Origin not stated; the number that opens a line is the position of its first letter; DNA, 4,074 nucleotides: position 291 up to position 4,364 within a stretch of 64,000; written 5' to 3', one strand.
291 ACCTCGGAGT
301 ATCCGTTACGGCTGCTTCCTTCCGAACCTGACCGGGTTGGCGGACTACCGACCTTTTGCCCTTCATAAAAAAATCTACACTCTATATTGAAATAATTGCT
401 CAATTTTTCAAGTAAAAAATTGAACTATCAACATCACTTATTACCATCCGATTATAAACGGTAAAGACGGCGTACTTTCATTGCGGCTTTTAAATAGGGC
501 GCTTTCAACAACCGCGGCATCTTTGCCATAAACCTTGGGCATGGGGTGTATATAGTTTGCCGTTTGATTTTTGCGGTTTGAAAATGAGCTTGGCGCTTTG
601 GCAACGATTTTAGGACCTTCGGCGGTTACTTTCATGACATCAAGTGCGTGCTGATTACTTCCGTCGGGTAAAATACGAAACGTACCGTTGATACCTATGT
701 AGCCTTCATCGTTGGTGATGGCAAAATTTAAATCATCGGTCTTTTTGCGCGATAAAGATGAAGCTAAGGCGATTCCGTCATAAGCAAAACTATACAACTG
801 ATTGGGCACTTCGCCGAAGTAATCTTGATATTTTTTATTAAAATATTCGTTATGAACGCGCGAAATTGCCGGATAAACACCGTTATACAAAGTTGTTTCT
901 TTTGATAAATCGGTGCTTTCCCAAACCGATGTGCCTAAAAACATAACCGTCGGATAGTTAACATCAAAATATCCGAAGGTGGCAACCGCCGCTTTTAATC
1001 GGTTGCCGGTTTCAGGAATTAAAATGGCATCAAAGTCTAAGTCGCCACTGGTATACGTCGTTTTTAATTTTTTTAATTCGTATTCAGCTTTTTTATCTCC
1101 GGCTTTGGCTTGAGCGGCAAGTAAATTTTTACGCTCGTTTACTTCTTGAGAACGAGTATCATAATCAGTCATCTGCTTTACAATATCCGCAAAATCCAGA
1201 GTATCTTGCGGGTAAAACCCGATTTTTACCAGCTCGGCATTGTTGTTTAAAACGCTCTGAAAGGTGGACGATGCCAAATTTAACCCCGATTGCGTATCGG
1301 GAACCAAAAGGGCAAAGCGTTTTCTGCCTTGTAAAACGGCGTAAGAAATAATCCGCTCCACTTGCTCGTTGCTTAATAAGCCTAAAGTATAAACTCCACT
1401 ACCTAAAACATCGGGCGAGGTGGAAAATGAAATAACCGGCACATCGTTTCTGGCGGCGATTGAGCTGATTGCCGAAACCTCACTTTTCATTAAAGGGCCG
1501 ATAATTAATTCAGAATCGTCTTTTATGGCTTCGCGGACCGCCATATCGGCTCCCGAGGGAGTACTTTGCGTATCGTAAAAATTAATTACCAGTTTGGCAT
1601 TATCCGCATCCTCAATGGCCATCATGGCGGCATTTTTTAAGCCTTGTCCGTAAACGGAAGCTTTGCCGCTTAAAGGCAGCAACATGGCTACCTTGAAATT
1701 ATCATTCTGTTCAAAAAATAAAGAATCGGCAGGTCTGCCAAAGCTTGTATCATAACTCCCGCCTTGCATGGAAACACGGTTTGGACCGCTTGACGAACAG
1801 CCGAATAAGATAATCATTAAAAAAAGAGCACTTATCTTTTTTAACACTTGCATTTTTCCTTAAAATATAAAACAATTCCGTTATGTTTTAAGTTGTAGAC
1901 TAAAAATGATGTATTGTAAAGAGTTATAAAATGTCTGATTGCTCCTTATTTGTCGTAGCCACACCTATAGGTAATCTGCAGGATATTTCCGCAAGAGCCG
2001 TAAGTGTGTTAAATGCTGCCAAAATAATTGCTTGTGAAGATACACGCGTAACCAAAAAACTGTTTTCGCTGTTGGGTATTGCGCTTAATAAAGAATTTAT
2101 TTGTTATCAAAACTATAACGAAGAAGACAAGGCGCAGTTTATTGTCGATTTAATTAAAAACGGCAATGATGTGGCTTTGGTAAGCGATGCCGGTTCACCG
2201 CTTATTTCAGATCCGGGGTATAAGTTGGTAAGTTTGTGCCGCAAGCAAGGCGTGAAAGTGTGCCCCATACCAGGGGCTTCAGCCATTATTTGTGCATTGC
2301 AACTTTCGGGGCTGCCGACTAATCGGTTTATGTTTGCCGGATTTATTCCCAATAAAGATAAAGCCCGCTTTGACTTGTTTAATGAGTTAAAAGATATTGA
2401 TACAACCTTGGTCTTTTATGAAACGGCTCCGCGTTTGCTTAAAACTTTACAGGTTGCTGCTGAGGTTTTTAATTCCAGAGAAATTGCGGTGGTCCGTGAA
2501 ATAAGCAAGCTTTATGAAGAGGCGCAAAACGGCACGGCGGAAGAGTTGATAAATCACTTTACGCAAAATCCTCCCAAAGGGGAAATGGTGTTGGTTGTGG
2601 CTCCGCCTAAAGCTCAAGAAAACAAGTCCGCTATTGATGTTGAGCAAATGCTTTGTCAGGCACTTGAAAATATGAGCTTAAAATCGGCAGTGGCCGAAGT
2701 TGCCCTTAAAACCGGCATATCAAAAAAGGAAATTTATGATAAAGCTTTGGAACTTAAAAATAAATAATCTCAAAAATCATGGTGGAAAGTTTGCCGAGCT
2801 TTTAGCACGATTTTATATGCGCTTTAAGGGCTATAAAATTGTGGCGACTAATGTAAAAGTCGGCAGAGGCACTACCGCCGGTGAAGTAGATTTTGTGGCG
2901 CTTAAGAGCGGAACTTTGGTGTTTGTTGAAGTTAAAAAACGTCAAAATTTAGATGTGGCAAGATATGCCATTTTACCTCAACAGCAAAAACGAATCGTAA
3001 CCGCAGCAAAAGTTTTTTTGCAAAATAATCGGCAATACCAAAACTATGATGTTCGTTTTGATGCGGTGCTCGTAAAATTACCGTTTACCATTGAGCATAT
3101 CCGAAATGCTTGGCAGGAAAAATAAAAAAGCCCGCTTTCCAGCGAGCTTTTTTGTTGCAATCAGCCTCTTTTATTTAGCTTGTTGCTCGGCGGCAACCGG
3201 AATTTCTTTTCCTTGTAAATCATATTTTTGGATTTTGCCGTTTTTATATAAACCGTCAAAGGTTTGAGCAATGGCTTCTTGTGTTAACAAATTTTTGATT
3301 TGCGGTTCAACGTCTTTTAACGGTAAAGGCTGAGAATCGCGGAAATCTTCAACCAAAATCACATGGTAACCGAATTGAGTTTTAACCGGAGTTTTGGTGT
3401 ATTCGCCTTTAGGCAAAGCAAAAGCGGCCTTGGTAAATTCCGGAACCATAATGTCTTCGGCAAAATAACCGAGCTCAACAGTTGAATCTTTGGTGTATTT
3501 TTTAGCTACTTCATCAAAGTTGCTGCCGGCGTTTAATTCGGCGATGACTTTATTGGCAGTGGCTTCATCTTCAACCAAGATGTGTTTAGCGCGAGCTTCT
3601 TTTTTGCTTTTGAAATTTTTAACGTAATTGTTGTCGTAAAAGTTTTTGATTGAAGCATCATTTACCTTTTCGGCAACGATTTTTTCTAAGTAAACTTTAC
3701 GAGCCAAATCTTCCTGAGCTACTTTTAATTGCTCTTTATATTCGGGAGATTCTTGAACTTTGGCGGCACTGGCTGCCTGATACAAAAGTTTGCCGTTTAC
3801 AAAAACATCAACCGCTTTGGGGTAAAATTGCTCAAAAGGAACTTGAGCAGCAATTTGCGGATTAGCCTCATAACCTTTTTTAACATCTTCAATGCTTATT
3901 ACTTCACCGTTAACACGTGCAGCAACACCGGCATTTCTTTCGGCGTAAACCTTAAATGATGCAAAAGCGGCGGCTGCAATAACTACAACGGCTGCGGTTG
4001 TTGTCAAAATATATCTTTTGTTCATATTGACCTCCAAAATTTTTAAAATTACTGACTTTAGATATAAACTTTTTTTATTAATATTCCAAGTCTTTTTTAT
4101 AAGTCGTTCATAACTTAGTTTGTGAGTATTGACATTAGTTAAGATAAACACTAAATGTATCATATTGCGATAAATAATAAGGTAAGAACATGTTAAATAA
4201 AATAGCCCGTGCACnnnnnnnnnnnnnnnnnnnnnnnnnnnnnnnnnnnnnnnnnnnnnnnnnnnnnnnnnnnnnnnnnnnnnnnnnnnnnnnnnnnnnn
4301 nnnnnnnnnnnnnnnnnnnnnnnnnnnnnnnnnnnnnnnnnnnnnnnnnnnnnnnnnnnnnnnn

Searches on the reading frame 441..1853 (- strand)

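Call 67: search_protein_families(library=pfam, proteins=[window:441-1853:-], max_evalue=0.00001)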
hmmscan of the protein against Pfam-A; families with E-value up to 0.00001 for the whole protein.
window:441-1853:- (470 aa): 3 families
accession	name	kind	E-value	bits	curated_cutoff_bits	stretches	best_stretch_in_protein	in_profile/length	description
PF13458.12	Peripla_BP_6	-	4.7e-30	105.8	31.7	1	54-413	3-342/343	Periplasmic binding protein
PF04348.19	LppC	-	2e-14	53.6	28.8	1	46-254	212-422/563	LppC putative lipoprotein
PF01094.35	ANF_receptor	-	1.2e-08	34.8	25.4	1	74-199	4-141/353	Receptor family ligand binding region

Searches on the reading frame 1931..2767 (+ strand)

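Call 67: search_protein_families(library=pfam, proteins=[window:1931-2767:+], max_evalue=0.00001)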
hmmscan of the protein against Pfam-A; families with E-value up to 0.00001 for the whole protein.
window:1931-2767:+ (278 aa): 2 families
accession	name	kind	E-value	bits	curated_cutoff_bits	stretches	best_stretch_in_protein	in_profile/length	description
PF00590.25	TP_methylase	-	1.8e-26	93.8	27.8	1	6-206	2-211/212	Tetrapyrrole (Corrin/Porphyrin) Methylases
PF23016.2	RsmI_C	-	5.3e-12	45.8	27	1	234-276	4-46/46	RsmI C-terminal HTH domain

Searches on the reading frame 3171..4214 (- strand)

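Call 67: search_protein_families(library=pfam, proteins=[window:3171-4214:-], max_evalue=0.00001)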
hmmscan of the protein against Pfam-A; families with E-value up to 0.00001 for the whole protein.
window:3171-4214:- (347 aa): 3 families
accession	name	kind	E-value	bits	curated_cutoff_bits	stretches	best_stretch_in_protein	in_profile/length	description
PF13145.12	Rotamase_2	-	6.2e-17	63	27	1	184-303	1-120/121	PPIC-type PPIASE domain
PF13616.12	Rotamase_3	-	2.9e-16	60.5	22.5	1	199-290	8-114/116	PPIC-type PPIASE domain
PF00639.27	Rotamase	-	2.1e-13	51.5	21.7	1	216-290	18-97/97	PPIC-type PPIASE domain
